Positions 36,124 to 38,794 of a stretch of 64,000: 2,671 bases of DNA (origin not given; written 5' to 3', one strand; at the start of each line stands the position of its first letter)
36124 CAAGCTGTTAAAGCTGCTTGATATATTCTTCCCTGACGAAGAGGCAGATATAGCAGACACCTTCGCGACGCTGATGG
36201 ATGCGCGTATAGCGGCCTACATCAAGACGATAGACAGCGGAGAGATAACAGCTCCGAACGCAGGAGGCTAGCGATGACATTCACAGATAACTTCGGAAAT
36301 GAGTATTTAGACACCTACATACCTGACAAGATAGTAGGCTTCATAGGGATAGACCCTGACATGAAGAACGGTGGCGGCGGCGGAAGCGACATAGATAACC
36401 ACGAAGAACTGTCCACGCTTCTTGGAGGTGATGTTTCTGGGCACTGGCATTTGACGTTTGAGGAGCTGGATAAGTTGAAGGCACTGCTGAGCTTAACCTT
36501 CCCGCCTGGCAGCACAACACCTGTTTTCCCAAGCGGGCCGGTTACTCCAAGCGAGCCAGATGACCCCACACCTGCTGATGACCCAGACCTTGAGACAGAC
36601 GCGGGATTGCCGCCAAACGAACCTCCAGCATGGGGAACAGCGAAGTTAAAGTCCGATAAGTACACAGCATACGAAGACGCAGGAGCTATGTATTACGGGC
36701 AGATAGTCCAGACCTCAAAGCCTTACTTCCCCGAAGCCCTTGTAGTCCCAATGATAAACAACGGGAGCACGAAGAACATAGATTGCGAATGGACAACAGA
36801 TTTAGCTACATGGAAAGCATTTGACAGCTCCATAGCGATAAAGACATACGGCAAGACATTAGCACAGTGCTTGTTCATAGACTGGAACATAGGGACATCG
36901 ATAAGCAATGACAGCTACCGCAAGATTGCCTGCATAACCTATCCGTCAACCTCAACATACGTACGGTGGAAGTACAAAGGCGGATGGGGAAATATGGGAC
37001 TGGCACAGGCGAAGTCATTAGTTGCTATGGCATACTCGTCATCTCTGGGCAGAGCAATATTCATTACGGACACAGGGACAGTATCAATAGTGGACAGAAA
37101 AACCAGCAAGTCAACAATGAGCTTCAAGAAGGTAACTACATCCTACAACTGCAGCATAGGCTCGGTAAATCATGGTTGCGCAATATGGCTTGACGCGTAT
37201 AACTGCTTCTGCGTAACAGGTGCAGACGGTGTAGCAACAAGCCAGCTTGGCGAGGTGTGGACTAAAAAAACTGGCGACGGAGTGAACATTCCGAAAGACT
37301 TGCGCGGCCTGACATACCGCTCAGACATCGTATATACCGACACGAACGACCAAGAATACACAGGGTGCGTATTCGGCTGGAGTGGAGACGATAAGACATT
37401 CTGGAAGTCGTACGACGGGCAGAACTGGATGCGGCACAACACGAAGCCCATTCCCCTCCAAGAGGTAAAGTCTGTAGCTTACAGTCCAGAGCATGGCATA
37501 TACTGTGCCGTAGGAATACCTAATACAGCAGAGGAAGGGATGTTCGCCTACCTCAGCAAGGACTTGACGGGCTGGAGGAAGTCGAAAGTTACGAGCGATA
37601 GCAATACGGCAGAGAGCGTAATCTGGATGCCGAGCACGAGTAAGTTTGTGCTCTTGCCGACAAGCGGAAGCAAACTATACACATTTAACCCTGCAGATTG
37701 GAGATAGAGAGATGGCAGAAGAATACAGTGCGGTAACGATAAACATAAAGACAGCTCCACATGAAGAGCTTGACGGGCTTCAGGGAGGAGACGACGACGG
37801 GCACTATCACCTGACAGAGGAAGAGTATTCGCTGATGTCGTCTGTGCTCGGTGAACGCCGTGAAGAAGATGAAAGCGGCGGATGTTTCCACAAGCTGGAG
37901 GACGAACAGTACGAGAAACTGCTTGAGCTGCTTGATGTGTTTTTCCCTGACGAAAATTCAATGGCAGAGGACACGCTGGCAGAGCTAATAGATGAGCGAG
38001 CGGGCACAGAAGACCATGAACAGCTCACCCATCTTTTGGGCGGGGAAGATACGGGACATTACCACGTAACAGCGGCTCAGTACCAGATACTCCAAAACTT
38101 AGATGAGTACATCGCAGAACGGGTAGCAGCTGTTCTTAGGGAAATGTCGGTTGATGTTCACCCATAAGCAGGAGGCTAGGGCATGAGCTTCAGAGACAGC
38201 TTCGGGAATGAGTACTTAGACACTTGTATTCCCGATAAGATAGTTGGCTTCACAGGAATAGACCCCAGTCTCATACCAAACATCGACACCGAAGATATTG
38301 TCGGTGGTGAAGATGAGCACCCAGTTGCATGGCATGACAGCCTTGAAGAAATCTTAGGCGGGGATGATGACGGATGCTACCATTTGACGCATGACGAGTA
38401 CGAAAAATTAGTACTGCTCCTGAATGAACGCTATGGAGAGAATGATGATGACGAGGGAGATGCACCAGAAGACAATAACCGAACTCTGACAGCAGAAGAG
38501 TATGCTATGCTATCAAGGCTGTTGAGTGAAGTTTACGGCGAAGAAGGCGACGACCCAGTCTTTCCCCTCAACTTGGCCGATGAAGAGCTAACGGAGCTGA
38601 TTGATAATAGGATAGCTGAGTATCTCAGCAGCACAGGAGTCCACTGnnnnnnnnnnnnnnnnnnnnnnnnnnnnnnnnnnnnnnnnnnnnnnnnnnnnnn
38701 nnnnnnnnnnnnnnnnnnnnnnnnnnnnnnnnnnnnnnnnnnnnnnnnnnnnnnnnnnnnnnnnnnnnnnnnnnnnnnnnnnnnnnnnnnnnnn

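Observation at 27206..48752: A ~21-kb receptor-binding region built from two reiterated N-terminal adaptor motifs (11 + 8 copies)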

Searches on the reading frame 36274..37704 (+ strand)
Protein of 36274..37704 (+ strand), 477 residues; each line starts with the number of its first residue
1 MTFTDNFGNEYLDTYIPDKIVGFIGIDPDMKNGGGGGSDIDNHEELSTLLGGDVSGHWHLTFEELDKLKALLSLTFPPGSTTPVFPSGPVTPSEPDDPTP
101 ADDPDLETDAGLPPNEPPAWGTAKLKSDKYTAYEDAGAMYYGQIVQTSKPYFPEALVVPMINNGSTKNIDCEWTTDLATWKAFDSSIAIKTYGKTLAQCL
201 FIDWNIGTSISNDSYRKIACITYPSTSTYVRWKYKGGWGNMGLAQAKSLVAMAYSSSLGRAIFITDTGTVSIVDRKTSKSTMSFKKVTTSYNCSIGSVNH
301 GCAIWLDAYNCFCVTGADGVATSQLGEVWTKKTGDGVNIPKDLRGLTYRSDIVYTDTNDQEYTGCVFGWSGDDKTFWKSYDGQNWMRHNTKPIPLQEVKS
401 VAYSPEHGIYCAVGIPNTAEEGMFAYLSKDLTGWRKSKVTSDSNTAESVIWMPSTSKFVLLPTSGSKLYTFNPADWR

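Call 7: search_protein_families(library=pfam, max_evalue=0.01, proteins=[window:36274-37704:+])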
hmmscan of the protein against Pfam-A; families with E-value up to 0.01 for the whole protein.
window:36274-37704:+ (477 aa): 0 families

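Call 11: search_protein_families(library=phrogs, max_evalue=0.001, proteins=[window:36274-37704:+])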
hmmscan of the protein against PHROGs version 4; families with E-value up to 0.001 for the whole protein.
window:36274-37704:+ (477 aa): 0 families

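Call 45: find_homologous_proteins(query=window:36274-37704:+, max_evalue=0.00001)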
Query window:36274-37704:+ (477 aa): 13 proteins with E <= 0.00001 among 5548 candidates.
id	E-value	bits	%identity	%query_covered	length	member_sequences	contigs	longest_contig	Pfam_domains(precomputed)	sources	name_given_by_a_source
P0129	3.8e-180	618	57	92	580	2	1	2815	-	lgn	-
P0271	7.8e-173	594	54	92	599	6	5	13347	-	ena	-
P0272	2.3e-150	520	52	92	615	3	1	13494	-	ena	-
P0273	1.2e-114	402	63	59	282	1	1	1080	-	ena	-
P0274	1.3e-98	349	40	87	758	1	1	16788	PF00059.28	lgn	-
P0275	1.4e-95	339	38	99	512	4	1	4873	-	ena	-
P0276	7.4e-93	330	41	91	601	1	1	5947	PF00059.28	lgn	-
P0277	3.5e-86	308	53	54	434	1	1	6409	-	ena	-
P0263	2.5e-84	302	42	91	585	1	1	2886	PF00059.28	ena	-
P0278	1.7e-82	296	41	91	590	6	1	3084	PF00059.28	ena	-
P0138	2.1e-74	269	37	91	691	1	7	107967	PF00059.28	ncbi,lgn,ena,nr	ncbi:MAG: C-type lectin domain-containing protein [Synergistaceae bacterium]|nr:C-type lectin domain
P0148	1.3e-67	247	33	94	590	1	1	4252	-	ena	-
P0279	4.6e-67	245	34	91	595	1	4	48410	-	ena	-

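Call 50: search_solved_structures(query=A4, max_evalue=10)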
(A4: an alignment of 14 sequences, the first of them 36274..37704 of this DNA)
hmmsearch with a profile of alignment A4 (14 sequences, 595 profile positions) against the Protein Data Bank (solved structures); distinct sequences matched with E-value up to 10: 3.
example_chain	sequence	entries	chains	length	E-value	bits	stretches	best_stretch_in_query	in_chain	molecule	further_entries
2lhk_A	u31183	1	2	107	0.13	14.3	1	118-172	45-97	L0052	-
2m1n_A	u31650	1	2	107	0.14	14.2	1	118-172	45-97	Type III secretion system filament chaperone CesA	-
5oql_A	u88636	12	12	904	0.28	13.2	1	514-544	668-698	Periodic tryptophan protein 2-like protein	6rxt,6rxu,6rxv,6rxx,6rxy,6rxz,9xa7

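Call 58: predict_structure(alignment_id=A4)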
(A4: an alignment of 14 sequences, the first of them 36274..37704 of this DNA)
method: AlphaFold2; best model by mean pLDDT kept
length: 477 residues; sequences in the alignment: 14
mean_pLDDT: 76.1   pTM: 0.72
mean pLDDT of the five models: 76.1, 74.9, 74.3, 74.2, 67.5
residues with pLDDT >= 90: 175; 70-90: 162; 50-70: 50; < 50: 90
segments of 3 or more residues with pLDDT < 50: 1-60, 86-108, 188-190
pLDDT, mean of each block of 10 residues (from residue 1): 43 37 30 29 37 43 59 64 46 36 45 78 81 83 87 90 72 89 58 74 79 86 79 82 81 91 93 77 75 93 90 95 94 90 93 89 93 94 90 92 94 86 89 89 88 96 90 87
secondary structure, 60 per line:
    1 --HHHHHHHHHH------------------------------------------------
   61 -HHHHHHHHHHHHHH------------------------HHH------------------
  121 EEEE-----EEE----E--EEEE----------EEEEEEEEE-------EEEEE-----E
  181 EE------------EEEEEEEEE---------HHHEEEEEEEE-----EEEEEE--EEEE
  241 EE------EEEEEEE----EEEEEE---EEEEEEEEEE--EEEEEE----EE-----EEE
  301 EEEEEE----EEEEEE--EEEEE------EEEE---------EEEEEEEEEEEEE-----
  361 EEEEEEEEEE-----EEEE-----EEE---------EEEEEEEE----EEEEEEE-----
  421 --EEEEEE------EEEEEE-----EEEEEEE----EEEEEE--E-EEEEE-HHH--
elements in order: H3-12 H62-75 E121-124 E130-132 E140-143 E154-162 E170-174 E180-182 E195-203 E216-223 E229-234 E237-242 E249-255 E260-265 E269-278 E281-286 E298-306 E311-316 E319-323 E330-333 E343-355 E361-370 E376-379 E385-387 E397-404 E409-415 E423-428 E435-440 E446-452 E457-462 E467-471
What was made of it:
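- The F1a/F1b segment is low-confidence in the monomer model (residues 1-108 have pLDDT below 50, call 58).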

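Call 61: fold_search(model_id=the predicted structure, library=pdb)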
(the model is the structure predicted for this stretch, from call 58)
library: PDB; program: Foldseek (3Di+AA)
matches with E <= 10: 1657; with E <= 0.001: 1210
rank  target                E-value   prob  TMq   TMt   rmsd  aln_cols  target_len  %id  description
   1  5naf_D                5.1e-10  1.00  0.40  0.53   8.7       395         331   11  Co-crystal structure of an MeCP2 peptide with TBLR1 WD40 domain (released 2017-03-29)
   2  5k0y_T                1.8e-09  1.00  0.41  0.56   7.3       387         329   11  m48S late-stage initiation complex, purified from rabbit reticulocytes lysates, displaying eIF2 ternary complex and eI (released 2016-07-13)
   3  5naf_A                2.5e-09  1.00  0.41  0.52   9.2       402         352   12  Co-crystal structure of an MeCP2 peptide with TBLR1 WD40 domain (released 2017-03-29)
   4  5naf_B                9.4e-09  1.00  0.38  0.48   9.6       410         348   11  Co-crystal structure of an MeCP2 peptide with TBLR1 WD40 domain (released 2017-03-29)
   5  8r8r_B                1.3e-08  1.00  0.43  0.54   6.8       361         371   10  Cryo-EM structure of the human mPSF with PAPOA C-terminus peptide (PAPOAc) (released 2024-04-10)
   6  6f9n_B                2.8e-08  1.00  0.41  0.53   7.5       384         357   12  CRYSTAL STRUCTURE OF THE HUMAN CPSF160-WDR33 COMPLEX (released 2018-01-03)
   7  8bda_I                2.8e-08  1.00  0.42  0.17   7.0       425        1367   11  IFTA complex in anterograde intraflagellar transport trains (Chlamydomonas reinhardtii) (released 2023-01-11)
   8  6fuw_B                3.8e-08  1.00  0.40  0.50   7.7       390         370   10  Cryo-EM structure of the human CPSF160-WDR33-CPSF30 complex bound to the PAS AAUAAA motif at 3.1 Angstrom resolution (released 2018-03-21)
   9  5g04_R                4.0e-08  1.00  0.45  0.55   6.8       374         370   11  Structure of the human APC-Cdc20-Hsl1 complex (released 2016-05-25)
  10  6bly_B                4.4e-08  1.00  0.40  0.49   7.8       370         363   11  Cryo-EM structure of human CPSF-160-WDR33 complex at 3.36A resolution (released 2017-11-22)
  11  8fky_SP               4.9e-08  1.00  0.40  0.47   7.6       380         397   11  Human nucleolar pre-60S ribosomal subunit (State F) (released 2023-07-12)
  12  8e3q_B                5.4e-08  1.00  0.42  0.53   7.2       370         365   11  CRYO-EM STRUCTURE OF the human MPSF (released 2023-01-18)
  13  5naf_C                5.4e-08  1.00  0.38  0.49   9.3       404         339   11  Co-crystal structure of an MeCP2 peptide with TBLR1 WD40 domain (released 2017-03-29)
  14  4wjs                  6.0e-08  1.00  0.42  0.41   8.8       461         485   12  Crystal structure of Rsa4 from Chaetomium thermophilum (released 2014-11-19)
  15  6dnh_B                7.3e-08  1.00  0.39  0.47   8.1       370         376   12  Cryo-EM structure of human CPSF-160-WDR33-CPSF-30-PAS RNA complex at 3.4 A resolution (released 2018-06-27)
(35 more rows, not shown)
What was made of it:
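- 36274..37707 (+): F1a leader, F1b repeat, Pro-rich linker and seven-blade-type beta-propeller. Foldseek matches to WD40-type propellers, E 5e-10 (calls 58, 61).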

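Call 75: fold_search(model_id=the predicted structure, library=viral)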
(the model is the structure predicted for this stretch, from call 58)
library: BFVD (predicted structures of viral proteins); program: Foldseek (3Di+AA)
matches with E <= 10: 261; with E <= 0.001: 56
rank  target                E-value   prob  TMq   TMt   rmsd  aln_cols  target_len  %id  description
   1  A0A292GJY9            1.1e-10  1.00  0.45  0.37   7.5       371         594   12  (no name in the UniProt tables at hand)
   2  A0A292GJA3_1          3.8e-10  1.00  0.42  0.16  10.3       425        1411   16  (no name in the UniProt tables at hand)
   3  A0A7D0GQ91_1          1.9e-09  1.00  0.42  0.24  15.1       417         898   13  (no name in the UniProt tables at hand)
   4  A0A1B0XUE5            2.0e-08  1.00  0.34  0.42  14.4       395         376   14  (no name in the UniProt tables at hand)
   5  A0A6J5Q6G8            3.5e-08  1.00  0.31  0.17   7.7       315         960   15  TerB_like domain containing protein [uncultured Caudovirales phage]
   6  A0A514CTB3            3.7e-08  1.00  0.42  0.60   7.2       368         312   13  Uncharacterized protein [Achromobacter phage Motura]
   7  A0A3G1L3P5            5.0e-08  1.00  0.45  0.20   7.4       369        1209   14  BNR repeat domain protein [Synechococcus phage S-CBWM1]
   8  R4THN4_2              1.0e-07  1.00  0.40  0.23  10.4       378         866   14  (no name in the UniProt tables at hand)
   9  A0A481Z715            1.2e-07  1.00  0.33  0.32   9.9       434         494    7  Uncharacterized protein [Pithovirus LCPAC104]
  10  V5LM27                2.1e-07  1.00  0.41  0.26  15.7       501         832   12  (no name in the UniProt tables at hand)
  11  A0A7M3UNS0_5          2.8e-07  1.00  0.38  0.17   9.1       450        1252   14  LamG-like jellyroll fold domain-containing protein [Pyramimonas orientalis virus]
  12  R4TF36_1              5.0e-07  1.00  0.20  0.12  11.7       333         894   14  (no name in the UniProt tables at hand)
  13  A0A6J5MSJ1            6.8e-07  1.00  0.43  0.58   8.0       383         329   13  Uncharacterized protein [uncultured Caudovirales phage]
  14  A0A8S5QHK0            7.5e-07  1.00  0.38  0.47   8.4       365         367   12  Uncharacterized protein (Fragment) [Siphoviridae sp. ctXmm2]
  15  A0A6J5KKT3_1          1.0e-06  1.00  0.41  0.28  21.8       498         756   14  Intramolecular chaperone auto-processing domain containing protein [uncultured Caudovirales phage]
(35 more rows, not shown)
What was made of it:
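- On BNR / sialidase propellers: The best Foldseek matches are WD40-type propellers; one viral match is named 'BNR repeat domain protein' (calls 61, 75).
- Checked: An AlphaFold2 model of 36274 shows a confident beta-propeller whose best matches are generic WD40-type propellers (calls 58, 61, 75).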

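Call 76: find_encoding_contigs(protein=P0279, flank=10000, max_places=1)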
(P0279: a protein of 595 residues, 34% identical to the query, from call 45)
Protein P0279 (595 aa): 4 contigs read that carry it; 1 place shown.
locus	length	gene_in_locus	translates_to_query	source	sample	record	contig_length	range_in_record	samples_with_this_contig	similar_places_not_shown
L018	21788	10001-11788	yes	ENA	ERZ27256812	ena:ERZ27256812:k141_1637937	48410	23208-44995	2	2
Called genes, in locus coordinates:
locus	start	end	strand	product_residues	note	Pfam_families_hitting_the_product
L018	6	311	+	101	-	-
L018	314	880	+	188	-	-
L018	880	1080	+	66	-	-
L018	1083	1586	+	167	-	-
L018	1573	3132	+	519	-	-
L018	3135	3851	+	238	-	PF21882:Gp53-like_C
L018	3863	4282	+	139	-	-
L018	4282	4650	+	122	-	-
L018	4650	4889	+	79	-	PF18454:Mtd_N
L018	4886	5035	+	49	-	-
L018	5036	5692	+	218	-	PF18454:Mtd_N, PF22337:Phage_fiber_rpt (weak)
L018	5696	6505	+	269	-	-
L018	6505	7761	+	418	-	-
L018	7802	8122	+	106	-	-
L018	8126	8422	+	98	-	PF05345:He_PIG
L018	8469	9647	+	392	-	-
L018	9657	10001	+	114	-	-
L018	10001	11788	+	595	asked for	-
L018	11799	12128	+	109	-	-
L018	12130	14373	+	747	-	PF00059:Lectin_C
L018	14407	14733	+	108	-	PF18454:Mtd_N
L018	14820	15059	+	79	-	-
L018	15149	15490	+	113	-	PF18454:Mtd_N, PF22337:Phage_fiber_rpt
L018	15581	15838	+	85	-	PF18454:Mtd_N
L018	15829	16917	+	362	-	-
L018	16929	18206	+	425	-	PF18454:Mtd_N (weak), PF22337:Phage_fiber_rpt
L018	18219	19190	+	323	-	PF18454:Mtd_N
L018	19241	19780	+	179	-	-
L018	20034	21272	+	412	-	PF00078:RVT_1 (faint)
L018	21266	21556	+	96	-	-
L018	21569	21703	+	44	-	PF09693:Phage_XkdX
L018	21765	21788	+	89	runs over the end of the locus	PF04014:MazE_antitoxin (faint)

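Call 77: find_encoding_contigs(protein=P0274, flank=10000, max_places=1)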
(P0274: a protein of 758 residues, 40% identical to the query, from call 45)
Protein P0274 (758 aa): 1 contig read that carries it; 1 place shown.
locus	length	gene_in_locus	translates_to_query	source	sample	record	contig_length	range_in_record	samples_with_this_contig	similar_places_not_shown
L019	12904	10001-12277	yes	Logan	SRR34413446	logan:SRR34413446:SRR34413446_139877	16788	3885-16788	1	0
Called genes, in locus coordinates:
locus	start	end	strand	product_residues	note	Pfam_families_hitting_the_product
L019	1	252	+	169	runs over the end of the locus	-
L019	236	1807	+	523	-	-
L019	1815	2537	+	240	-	PF21882:Gp53-like_C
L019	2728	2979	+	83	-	-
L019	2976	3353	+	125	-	-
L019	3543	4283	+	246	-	PF18454:Mtd_N, PF22337:Phage_fiber_rpt (faint)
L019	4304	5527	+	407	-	PF18454:Mtd_N, PF22337:Phage_fiber_rpt (faint)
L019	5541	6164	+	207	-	-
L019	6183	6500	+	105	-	-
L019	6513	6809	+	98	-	PF05345:He_PIG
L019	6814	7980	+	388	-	PF05345:He_PIG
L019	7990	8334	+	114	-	-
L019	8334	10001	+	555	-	-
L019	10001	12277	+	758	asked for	PF00059:Lectin_C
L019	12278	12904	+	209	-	?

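Call 79: search_protein_families(library=pfam, max_evalue=0.01, proteins=[L018:20034-21269:+, L018:19241-19777:+, L018:18219-19187:+, L018:16929-18203:+, L018:15829-16914:+, L018:6505-7758:+, L018:5696-6502:+, L018:21266-21553:+])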
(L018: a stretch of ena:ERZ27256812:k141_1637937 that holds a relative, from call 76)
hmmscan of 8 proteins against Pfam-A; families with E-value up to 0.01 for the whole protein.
L018:20034-21269:+ (412 aa): 1 family
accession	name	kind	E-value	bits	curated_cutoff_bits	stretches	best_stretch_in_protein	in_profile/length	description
PF00078.32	RVT_1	-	2.8e-07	30.9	29.6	1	66-302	7-192/205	Reverse transcriptase (RNA-dependent DNA polymerase)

L018:19241-19777:+ (179 aa): 0 families

L018:18219-19187:+ (323 aa): 1 family
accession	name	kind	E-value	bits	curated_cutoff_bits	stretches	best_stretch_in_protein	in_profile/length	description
PF18454.7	Mtd_N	-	2.8e-10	40.4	26.3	1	7-44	1-36/37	Major tropism determinant N-terminal domain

L018:16929-18203:+ (425 aa): 3 families
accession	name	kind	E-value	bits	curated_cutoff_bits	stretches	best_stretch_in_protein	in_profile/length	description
PF22337.1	Phage_fiber_rpt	-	7e-09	35.7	27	1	66-91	1-26/34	Phage tail fiber repeats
PF18454.7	Mtd_N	-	1.2e-06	28.7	26.3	1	16-51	2-35/37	Major tropism determinant N-terminal domain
PF05345.18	He_PIG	-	5.6e-05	23.9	24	1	209-265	4-65/96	Putative Ig domain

L018:15829-16914:+ (362 aa): 1 family
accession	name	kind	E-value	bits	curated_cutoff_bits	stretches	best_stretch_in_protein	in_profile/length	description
PF05345.18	He_PIG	-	4.4e-05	24.3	24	1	172-204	32-68/96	Putative Ig domain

L018:6505-7758:+ (418 aa): 0 families

L018:5696-6502:+ (269 aa): 2 families
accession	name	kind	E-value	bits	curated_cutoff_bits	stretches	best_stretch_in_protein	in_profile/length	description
PF18454.7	Mtd_N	-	9.5e-06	25.9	26.3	1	9-45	3-37/37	Major tropism determinant N-terminal domain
PF22337.1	Phage_fiber_rpt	-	0.00013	22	27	1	57-85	1-29/34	Phage tail fiber repeats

L018:21266-21553:+ (96 aa): 0 families

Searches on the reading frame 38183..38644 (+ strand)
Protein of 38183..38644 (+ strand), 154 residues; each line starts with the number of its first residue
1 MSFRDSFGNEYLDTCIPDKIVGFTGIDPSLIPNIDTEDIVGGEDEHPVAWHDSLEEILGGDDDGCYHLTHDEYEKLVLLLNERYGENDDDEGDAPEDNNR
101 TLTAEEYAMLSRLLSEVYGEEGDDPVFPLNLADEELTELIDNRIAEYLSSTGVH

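Call 7: search_protein_families(library=pfam, max_evalue=0.01, proteins=[window:38183-38644:+])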
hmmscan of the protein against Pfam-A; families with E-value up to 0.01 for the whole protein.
window:38183-38644:+ (154 aa): 1 family
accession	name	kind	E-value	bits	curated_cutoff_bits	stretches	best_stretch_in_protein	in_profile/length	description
PF07484.17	Collar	-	0.0088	16.4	24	0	98-122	19-43/57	Phage Tail Collar Domain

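Call 11: search_protein_families(library=phrogs, max_evalue=0.001, proteins=[window:38183-38644:+])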
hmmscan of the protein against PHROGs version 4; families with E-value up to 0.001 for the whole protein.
window:38183-38644:+ (154 aa): 0 families
